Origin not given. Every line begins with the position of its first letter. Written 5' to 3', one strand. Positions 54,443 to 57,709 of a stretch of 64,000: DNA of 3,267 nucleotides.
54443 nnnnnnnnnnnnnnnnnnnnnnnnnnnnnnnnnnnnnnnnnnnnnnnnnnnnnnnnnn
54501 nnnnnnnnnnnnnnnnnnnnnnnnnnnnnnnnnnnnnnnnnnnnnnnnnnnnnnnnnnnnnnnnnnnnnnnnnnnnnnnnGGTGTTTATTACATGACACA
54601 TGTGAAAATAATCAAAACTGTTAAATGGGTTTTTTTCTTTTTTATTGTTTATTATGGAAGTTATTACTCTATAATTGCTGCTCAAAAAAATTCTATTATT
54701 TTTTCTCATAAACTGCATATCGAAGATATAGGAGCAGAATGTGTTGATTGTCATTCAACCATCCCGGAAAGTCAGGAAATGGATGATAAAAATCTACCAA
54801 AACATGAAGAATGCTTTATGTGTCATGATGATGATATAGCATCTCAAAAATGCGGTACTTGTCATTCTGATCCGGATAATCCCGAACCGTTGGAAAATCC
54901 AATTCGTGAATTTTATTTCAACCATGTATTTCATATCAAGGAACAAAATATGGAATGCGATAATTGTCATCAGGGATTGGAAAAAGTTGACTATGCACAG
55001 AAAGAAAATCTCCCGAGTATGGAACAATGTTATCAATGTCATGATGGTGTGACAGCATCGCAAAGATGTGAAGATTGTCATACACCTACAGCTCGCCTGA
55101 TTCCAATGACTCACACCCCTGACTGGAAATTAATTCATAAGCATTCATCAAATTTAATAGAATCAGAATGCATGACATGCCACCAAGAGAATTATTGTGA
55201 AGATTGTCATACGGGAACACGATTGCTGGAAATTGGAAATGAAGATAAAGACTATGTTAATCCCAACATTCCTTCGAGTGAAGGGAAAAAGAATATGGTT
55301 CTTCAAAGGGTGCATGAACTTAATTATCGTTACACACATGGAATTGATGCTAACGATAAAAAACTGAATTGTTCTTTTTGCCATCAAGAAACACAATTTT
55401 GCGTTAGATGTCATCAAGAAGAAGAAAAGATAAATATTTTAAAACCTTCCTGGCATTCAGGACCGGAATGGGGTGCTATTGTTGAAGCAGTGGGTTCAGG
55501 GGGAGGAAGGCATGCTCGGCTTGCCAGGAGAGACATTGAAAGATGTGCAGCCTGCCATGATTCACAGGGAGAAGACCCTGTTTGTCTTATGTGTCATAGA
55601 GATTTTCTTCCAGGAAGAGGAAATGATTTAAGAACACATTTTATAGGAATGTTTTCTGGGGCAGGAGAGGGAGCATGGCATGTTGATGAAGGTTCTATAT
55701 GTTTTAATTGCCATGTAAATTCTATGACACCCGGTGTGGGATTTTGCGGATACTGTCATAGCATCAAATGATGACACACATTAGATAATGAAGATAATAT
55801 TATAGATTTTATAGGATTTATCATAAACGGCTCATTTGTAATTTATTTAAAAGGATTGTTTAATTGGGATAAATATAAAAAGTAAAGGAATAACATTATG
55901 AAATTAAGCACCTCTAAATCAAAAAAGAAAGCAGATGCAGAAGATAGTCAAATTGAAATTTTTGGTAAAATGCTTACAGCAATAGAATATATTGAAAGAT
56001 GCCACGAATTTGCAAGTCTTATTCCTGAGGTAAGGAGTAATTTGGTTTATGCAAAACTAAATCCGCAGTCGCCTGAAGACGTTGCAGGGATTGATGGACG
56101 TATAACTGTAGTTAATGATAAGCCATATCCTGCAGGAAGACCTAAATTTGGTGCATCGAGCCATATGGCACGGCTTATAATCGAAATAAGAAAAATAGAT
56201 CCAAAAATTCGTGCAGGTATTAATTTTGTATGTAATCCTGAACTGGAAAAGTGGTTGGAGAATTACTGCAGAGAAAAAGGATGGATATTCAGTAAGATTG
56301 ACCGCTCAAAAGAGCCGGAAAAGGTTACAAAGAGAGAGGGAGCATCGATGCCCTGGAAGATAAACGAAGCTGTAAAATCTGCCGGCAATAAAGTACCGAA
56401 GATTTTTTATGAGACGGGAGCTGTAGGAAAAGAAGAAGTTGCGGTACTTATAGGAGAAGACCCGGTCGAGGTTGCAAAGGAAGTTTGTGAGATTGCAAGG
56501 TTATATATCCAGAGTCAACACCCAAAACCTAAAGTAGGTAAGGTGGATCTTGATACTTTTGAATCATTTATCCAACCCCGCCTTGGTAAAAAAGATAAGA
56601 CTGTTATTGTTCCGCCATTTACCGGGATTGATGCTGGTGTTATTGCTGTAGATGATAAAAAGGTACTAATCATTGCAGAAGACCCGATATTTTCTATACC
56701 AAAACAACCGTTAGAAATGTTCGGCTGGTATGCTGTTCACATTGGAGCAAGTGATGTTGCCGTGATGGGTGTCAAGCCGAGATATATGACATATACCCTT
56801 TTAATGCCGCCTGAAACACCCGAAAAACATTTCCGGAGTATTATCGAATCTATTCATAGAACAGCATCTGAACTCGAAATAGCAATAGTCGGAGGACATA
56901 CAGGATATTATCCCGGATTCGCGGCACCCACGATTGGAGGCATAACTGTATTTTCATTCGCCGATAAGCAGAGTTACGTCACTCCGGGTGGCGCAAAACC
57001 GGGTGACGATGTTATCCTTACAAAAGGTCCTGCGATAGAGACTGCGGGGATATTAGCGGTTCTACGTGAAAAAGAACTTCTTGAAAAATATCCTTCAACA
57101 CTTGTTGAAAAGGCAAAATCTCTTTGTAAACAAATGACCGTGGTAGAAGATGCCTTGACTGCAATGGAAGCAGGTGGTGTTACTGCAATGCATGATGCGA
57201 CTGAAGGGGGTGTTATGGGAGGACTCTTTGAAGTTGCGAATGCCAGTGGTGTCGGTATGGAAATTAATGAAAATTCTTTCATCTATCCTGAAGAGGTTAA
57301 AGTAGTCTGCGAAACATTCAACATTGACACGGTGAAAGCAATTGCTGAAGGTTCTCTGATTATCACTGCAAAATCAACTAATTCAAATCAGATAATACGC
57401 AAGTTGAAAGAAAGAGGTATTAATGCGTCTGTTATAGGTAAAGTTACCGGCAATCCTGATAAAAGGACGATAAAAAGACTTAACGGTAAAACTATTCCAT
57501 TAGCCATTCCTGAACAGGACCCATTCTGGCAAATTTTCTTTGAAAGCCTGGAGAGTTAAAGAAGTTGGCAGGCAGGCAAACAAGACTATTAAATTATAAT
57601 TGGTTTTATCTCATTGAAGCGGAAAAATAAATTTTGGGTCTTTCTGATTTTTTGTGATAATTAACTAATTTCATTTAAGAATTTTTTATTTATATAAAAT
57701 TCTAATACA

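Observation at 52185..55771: Pcc-like porin-cytochrome module: octahaem lipoprotein, haem-free beta-barrel and 14-haem cytochrome with overlapping genes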

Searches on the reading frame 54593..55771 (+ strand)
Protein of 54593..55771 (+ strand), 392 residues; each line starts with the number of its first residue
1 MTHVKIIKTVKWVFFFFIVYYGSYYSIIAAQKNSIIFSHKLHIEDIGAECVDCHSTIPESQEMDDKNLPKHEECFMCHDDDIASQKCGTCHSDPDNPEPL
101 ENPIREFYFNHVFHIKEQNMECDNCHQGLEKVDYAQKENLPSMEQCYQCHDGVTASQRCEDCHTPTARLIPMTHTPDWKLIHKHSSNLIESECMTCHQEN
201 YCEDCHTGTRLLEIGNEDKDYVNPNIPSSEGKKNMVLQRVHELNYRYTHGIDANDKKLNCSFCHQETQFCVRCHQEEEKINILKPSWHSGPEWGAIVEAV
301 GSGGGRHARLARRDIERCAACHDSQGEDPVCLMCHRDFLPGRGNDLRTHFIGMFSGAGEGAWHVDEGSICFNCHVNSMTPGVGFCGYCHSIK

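Call 5: search_protein_families(library=pfam, proteins=[window:54593-55771:+], max_evalue=0.1)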
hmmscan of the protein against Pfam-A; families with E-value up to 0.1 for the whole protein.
window:54593-55771:+ (392 aa): 4 families
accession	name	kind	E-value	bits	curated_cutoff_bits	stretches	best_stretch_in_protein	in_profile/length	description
PF14522.11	Cytochrome_C7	-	2.2e-20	72.7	24.8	2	36-92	2-67/67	Cytochrome c7 and related cytochrome c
PF02085.21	Cytochrom_CIII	-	5.9e-09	36.6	22.9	1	72-150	31-101/101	Class III cytochrome C family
PF14537.11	Cytochrom_c3_2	-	2.6e-07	31.5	25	1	156-207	26-79/79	Cytochrome c3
PF13832.12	zf-HC5HC2H_2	-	0.078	13.6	27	1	237-276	35-74/109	PHD-zinc-finger like domain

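Call 6: search_protein_families(library=ncbifam, proteins=[window:54593-55771:+], max_evalue=0.1)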
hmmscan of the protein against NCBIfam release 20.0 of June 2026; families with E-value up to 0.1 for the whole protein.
window:54593-55771:+ (392 aa): 5 families
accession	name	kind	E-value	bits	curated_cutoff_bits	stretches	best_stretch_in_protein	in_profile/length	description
NF041781.1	mnquin_red_QrcA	equivalog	1.7e-12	47.3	180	2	27-84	22-77/174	menaquinone reductase multiheme cytochrome c subunit QrcA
TIGR04257.1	nanowire_3heme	domain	1.7e-11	44.1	40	2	30-91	8-74/75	c(7)-type cytochrome triheme domain-containing protein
NF038038.1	cytoc_DsrJ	equivalog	2.1e-06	28.1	100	0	258-277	91-111/121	sulfate reduction electron transfer complex DsrMKJOP subunit DsrJ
TIGR03508.1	decahem_SO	subfamily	0.0034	16.9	192.2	0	82-206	32-153/258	DmsE family decaheme c-type cytochrome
NF045713.1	CxxCH_16_HmcA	equivalog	0.048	12.2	400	0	30-336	56-387/541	sulfate respiration complex hexadecaheme cytochrome HmcA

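Call 26: search_solved_structures(query=window:54593-55771:+, max_evalue=0.01)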
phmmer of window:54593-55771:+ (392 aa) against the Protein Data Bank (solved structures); distinct sequences matched with E-value up to 0.01: 9.
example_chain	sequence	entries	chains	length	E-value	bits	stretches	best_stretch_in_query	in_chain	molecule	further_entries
8k9e_A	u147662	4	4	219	9.8e-10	41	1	9-152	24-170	Cytochrome c7-like domain-containing protein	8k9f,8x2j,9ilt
3ouq_A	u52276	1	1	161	1.2e-08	37.5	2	34-91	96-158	Cytochrome c family protein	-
6f0k_A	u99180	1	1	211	3.5e-08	35.9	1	22-152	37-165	Cytochrome c family protein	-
1ehj_A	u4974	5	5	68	9.7e-06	27.9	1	31-91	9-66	CYTOCHROME C7 | CYTOCHROME C551.5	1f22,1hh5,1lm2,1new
6btm_A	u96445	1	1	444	1.7e-05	27.1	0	107-152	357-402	Alternative Complex III subunit A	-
1kwj_A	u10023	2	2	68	2.5e-05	26.5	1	33-91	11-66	cytochrome c7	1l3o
3h33_A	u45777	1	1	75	5.6e-05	25.4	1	33-92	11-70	Cytochrome c7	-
3bxu_A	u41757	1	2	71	0.00018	23.7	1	29-92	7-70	Cytochrome c3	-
3sj1_X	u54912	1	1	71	0.0003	23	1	27-92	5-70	CYTOCHROME C7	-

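Call 36: find_homologous_proteins(query=window:54593-55771:+, max_evalue=1e-10)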
Query window:54593-55771:+ (392 aa): 399 proteins with E <= 1e-10 among 1421 candidates; the best 120 are listed.
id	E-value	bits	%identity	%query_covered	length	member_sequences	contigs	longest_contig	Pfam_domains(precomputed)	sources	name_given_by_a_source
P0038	7.7e-267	903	94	100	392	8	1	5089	PF14537.12,PF02085.22,PF14522.12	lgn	-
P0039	1.1e-209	715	72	98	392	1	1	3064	PF14537.12,PF02085.22,PF14522.12,PF22113.2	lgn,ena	-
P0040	4.8e-200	683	72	94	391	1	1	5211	PF14537.12,PF02085.22,PF14522.12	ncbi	-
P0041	3.9e-197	673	71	94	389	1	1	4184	PF14537.12,PF02085.22,PF14522.12,PF22113.2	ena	-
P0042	1.1e-185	636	65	99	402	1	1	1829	PF14537.12,PF02085.22,PF14522.12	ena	-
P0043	7.3e-184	630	63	100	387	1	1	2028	PF14537.12,PF02085.22,PF14522.12,PF22113.2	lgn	-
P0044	2.6e-181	621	64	99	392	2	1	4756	PF14537.12,PF14522.12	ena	-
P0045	1.7e-173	595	62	98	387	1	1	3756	PF14537.12,PF14522.12,PF22113.2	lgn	-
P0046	1.1e-122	428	47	97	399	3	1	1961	PF02085.22,PF14522.12,PF22113.2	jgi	-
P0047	8.9e-112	392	46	97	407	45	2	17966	PF09699.16,PF14537.12,PF02085.22,PF14522.12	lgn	-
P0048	3.0e-111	390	48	92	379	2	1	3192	PF14537.12,PF02085.22,PF14522.12,PF22113.2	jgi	jgi:hypothetical protein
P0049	4.2e-110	387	45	98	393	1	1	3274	PF02085.22,PF14522.12,PF22113.2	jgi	-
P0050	8.2e-109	382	46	96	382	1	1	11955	PF14537.12,PF02085.22,PF14522.12,PF22113.2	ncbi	-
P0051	1.2e-107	379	43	97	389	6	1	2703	PF14537.12,PF14522.12,PF22113.2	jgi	jgi:hypothetical protein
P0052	2.6e-107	377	48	94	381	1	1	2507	PF14537.12,PF02085.22,PF14522.12,PF22113.2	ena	-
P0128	1.3e-88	316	43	91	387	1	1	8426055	PF14537.12,PF02085.22,PF14522.12,PF22113.2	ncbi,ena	-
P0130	1.6e-88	315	40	99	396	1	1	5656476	PF14537.12,PF14522.12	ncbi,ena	-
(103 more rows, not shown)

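Call 37: find_encoding_contigs(protein=P0128, flank=7000, max_places=1)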
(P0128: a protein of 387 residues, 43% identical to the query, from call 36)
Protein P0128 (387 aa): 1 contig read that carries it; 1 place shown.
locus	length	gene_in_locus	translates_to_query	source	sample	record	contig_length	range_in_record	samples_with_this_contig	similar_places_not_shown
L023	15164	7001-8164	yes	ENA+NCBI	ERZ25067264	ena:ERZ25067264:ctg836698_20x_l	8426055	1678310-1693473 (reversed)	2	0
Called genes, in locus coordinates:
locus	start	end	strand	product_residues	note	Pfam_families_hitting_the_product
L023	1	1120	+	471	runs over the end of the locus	PF00884:Sulfatase, PF01663:Phosphodiest (faint), PF16347:SGSH_C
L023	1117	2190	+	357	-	PF01408:GFO_IDH_MocA, PF22725:GFO_IDH_MocA_C3, PF02894:GFO_IDH_MocA_C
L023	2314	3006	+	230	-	PF00248:Aldo_ket_red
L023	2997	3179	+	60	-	-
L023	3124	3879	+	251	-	PF00036:EF-hand_1 (faint)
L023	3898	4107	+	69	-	PF00072:Response_reg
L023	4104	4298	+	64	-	-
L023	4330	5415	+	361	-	-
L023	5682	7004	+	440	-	-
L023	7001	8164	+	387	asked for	PF02085:Cytochrom_CIII (faint), PF14522:Cytochrome_C7, PF14537:Cytochrom_c3_2 (faint), PF22113:Mtrc-MtrF_II-IV_dom (faint)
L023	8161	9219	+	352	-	-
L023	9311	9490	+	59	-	-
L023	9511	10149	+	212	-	PF13432:TPR_16, PF14559:TPR_19, PF00515:TPR_1, PF13424:TPR_12, PF13431:TPR_17, PF00515:TPR_1, PF13432:TPR_16, PF14559:TPR_19, +20 more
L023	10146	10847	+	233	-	PF23914:TPR_CcmH_CycH (faint), PF13432:TPR_16 (faint), PF13428:TPR_14 (faint), PF07719:TPR_2 (faint), PF12895:ANAPC3 (faint), PF13176:TPR_7 (faint), PF13181:TPR_8 (faint), PF13414:TPR_11 (faint), +4 more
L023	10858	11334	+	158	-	PF00027:cNMP_binding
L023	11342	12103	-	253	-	PF03544:TonB_C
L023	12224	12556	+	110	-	PF06155:GBBH-like_N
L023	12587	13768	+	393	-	PF01041:DegT_DnrJ_EryC1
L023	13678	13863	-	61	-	-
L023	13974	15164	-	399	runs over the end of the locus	PF00005:ABC_tran, PF08352:oligo_HPY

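Call 38: find_encoding_contigs(protein=P0130, flank=7000, max_places=1)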
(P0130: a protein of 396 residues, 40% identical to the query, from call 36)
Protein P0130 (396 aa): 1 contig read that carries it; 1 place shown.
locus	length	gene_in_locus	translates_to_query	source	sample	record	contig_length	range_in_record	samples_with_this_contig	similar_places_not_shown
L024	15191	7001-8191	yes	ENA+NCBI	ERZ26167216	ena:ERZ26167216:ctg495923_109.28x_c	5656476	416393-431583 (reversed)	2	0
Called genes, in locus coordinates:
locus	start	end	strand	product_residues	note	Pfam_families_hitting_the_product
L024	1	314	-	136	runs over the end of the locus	PF00072:Response_reg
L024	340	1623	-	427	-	PF00512:HisKA, PF02518:HATPase_c, PF00072:Response_reg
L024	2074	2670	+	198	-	-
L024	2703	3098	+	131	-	PF00072:Response_reg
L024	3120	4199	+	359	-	-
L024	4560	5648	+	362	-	PF24784:Temptin_C, PF17963:Big_9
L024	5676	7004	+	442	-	-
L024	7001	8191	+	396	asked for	PF14522:Cytochrome_C7 (weak), PF14537:Cytochrom_c3_2 (faint), PF14522:Cytochrome_C7 (weak)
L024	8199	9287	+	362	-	-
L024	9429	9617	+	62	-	-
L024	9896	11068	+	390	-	-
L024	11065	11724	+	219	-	PF13432:TPR_16, PF14559:TPR_19 (weak), PF00515:TPR_1 (weak), PF13424:TPR_12, PF00515:TPR_1 (weak), PF07719:TPR_2 (weak), PF13181:TPR_8 (weak), PF14559:TPR_19, +11 more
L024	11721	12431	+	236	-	PF07719:TPR_2 (faint), PF13181:TPR_8 (faint), PF13414:TPR_11 (faint), PF13428:TPR_14 (faint), PF13432:TPR_16 (faint), PF23914:TPR_CcmH_CycH (faint), PF13424:TPR_12 (weak), PF14559:TPR_19 (weak), +4 more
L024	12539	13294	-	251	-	PF03544:TonB_C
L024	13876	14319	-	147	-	-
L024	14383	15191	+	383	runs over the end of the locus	PF00155:Aminotran_1_2, PF01041:DegT_DnrJ_EryC1, PF01212:Beta_elim_lyase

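Call 57: predict_structure(alignment_id=A3)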
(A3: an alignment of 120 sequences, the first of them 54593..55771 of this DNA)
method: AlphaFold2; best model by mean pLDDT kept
length: 392 residues; sequences in the alignment: 120
mean_pLDDT: 64.8   pTM: 0.48
mean pLDDT of the five models: 64.8, 64.1, 62.7, 62.6, 59.6
residues with pLDDT >= 90: 85; 70-90: 71; 50-70: 94; < 50: 142
segments of 3 or more residues with pLDDT < 50: 172-174, 185-194, 196-247, 249-252, 259-283, 297-301, 334-346, 366-376, 384-392
pLDDT, mean of each block of 10 residues (from residue 1): 88 97 83 82 94 94 90 80 73 85 84 96 95 91 91 87 71 53 48 47 38 38 38 38 45 49 41 43 52 54 60 59 55 48 50 52 50 47 47 43
secondary structure, 60 per line:
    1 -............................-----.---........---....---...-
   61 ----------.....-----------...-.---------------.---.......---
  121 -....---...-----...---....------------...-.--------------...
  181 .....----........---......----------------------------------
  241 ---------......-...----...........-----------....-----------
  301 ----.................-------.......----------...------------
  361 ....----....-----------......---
elements in order: H2-29 H39-46 H50-53 H71-75 H111-117 H122-125 H143-146 H178-185 H190-197 H201-206 H250-255 H264-274 H286-289 H305-321 H329-335 H361-364 H369-372 H384-389

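Call 63: fold_search(model_id=the predicted structure, library=pdb)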
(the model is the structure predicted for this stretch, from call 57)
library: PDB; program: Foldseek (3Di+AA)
matches with E <= 10: 5; with E <= 0.001: 2
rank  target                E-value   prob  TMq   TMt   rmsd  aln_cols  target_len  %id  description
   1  6btm_A                2.2e-04  1.00  0.20  0.34  13.8       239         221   17  Structure of Alternative Complex III from Flavobacterium johnsoniae (Wild Type) (released 2018-05-09)
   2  8k9e_A                7.0e-04  1.00  0.23  0.39  13.1       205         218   18  Cryo-EM structure of the photosynthetic alternative complex III from Chloroflexus aurantiacus at 3.3 angstrom (released 2024-03-06)
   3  6f0k_A                5.5e-03  1.00  0.23  0.41  13.9       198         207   18  Alternative complex III (released 2018-05-09)
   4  1i77                  4.6e+00  0.02  0.07  0.17  17.4        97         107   21  CYTOCHROME C3 FROM DESULFOVIBRIO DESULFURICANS ESSEX 6 (released 2001-08-29)
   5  8x2z_M                8.3e+00  0.01  0.05  0.08  18.2       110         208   14  The class2 of piccolo NuA4 bound to the H2A.Z nucleosome complex at harboring state (released 2025-03-19)

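Call 74: search_solved_structures(query=A3, max_evalue=0.001)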
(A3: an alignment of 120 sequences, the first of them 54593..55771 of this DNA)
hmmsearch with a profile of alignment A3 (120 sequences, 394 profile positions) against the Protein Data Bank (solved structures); distinct sequences matched with E-value up to 0.001: 40.
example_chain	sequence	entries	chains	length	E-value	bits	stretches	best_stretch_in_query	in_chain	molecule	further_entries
3ov0_A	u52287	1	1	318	2.5e-31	112.1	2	33-169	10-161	Cytochrome c family protein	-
8k9e_A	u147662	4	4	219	6.1e-19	71.3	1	8-174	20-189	Cytochrome c7-like domain-containing protein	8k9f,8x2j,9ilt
3ouq_A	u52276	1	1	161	1.7e-17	66.5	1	33-167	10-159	Cytochrome c family protein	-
6btm_A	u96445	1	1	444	1.9e-16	63.1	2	97-200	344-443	Alternative Complex III subunit A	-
6f0k_A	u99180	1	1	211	8.9e-15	57.6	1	41-200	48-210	Cytochrome c family protein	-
6lod_A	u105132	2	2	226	2.3e-14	56.3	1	41-200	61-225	MULTIHEME_CYTC domain-containing protein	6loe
6qvm_A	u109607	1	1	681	5.7e-09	38.5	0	88-201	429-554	Multiheme cytochrome cf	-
1ehj_A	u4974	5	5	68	9e-09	37.8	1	101-167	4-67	CYTOCHROME C7 | CYTOCHROME C551.5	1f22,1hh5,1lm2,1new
1kwj_A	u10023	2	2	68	2e-08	36.7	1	102-167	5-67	cytochrome c7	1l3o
8qc9_A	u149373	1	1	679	8.3e-07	31.4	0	45-218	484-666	Extracellular iron oxide respiratory system surface decaheme cytochrome c component MtrC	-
3sj1_X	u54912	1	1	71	1.1e-06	31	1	34-95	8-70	CYTOCHROME C7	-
3sel_X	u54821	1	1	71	1.5e-06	30.6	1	34-95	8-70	CYTOCHROME C7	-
3sj4_X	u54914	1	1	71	1.7e-06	30.3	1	34-95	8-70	CYTOCHROME C7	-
3h4n_A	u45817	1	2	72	2e-06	30.1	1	99-167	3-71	Cytochrome c7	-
3sj0_X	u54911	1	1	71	2.2e-06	30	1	34-95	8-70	CYTOCHROME C7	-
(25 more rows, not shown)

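Call 75: search_protein_families(library=pfam, proteins=[L024:8199-9287:+], max_evalue=0.01)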
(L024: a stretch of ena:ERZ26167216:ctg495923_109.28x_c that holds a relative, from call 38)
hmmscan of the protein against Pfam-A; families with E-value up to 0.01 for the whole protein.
L024:8199-9287:+ (362 aa): 4 families
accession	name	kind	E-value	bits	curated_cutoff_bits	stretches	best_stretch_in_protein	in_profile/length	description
PF13205.12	Big_5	-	4.1e-05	24.7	23.6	1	165-247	22-103/105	Bacterial Ig-like domain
PF07635.16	PSCyt1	-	4.7e-05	24.3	22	0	57-112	4-51/59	Planctomycete cytochrome C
PF00034.26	Cytochrom_C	-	0.0017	20.1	21.3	0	46-142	5-87/90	Cytochrome c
PF13442.11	Cytochrome_CBB3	-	0.004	17.9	27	0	43-84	4-25/68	Cytochrome C oxidase, cbb3-type, subunit III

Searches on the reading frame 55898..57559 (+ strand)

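Call 5: search_protein_families(library=pfam, proteins=[window:55898-57559:+], max_evalue=0.1)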
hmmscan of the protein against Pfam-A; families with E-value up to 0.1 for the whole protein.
window:55898-57559:+ (553 aa): 4 families
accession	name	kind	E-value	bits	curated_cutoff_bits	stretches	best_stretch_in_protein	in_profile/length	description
PF10120.14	ThiN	-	1.4e-52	178.2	25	1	25-197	2-164/165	Thiamine-phosphate synthase ThiN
PF02769.27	AIRS_C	-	8.1e-24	85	23.1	1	367-522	1-151/156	AIR synthase related protein, C-terminal domain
PF00586.29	AIRS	-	6.9e-17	62.3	24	1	245-347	3-105/112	AIR synthase related protein, N-terminal domain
PF00465.25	Fe-ADH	-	0.042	13.9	31.3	0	486-528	25-72/168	Iron-containing alcohol dehydrogenase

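Call 6: search_protein_families(library=ncbifam, proteins=[window:55898-57559:+], max_evalue=0.1)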
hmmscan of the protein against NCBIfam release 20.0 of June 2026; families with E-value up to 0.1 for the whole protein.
window:55898-57559:+ (553 aa): 20 families
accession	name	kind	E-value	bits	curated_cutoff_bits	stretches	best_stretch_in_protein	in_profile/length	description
NF006346.0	PRK08573.1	equivalog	1.7e-39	135.9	528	1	20-200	271-449/450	bifunctional hydroxymethylpyrimidine kinase/phosphomethylpyrimidine kinase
TIGR02124.1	hypE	equivalog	5.7e-29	101.1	251.6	1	275-529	65-314/332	hydrogenase expression/formation protein HypE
TIGR01379.1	thiL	equivalog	1.4e-28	99.8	184.15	1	243-526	24-303/320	thiamine-phosphate kinase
TIGR00476.1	selD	equivalog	2.2e-27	96.1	125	1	212-477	14-267/311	selenide, water dikinase SelD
NF004351.0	PRK05731.1-4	equivalog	2.9e-18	66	324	1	238-485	35-271/321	thiamine-phosphate kinase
NF010705.0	PRK14105.1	equivalog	4.2e-18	65.3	291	1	243-519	47-329/345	selenide, water dikinase SelD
TIGR03267.1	methan_mark_2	hypoth_equivalog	6.1e-18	64.9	365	1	242-519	43-298/323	methanogenesis marker 2 protein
NF004353.0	PRK05731.2-2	equivalog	1.1e-16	60.9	301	1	243-517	19-278/311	thiamine-phosphate kinase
NF002098.0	PRK00943.1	equivalog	8.7e-15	54.5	299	1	235-461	41-255/347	selenide, water dikinase SelD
NF002290.1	PRK01213.1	equivalog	4.9e-14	51.5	648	1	234-533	417-704/723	phosphoribosylformylglycinamidine synthase subunit PurL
TIGR04049.1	AIR_rel_sll0787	hypoth_equivalog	1.2e-13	50.9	321.3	1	242-519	42-293/318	sll0787 family AIR synthase-like protein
TIGR01736.1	FGAM_synth_II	equivalog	4e-13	48.5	525.75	1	234-540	412-706/718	phosphoribosylformylglycinamidine synthase subunit PurL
NF004350.0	PRK05731.1-1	equivalog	2.7e-12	46.2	441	1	243-522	28-302/325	thiamine-phosphate kinase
TIGR04050.1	MSMEG_0567_Cter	hypoth_equivalog_domain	4.1e-08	33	312.2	1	258-469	45-234/296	MSMEG_0567/sll0787 family protein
NF038049.1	SelD_rel_HyperS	equivalog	2.7e-06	26.2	250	1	429-523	350-443/465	SelD-related putative sulfur metabolism protein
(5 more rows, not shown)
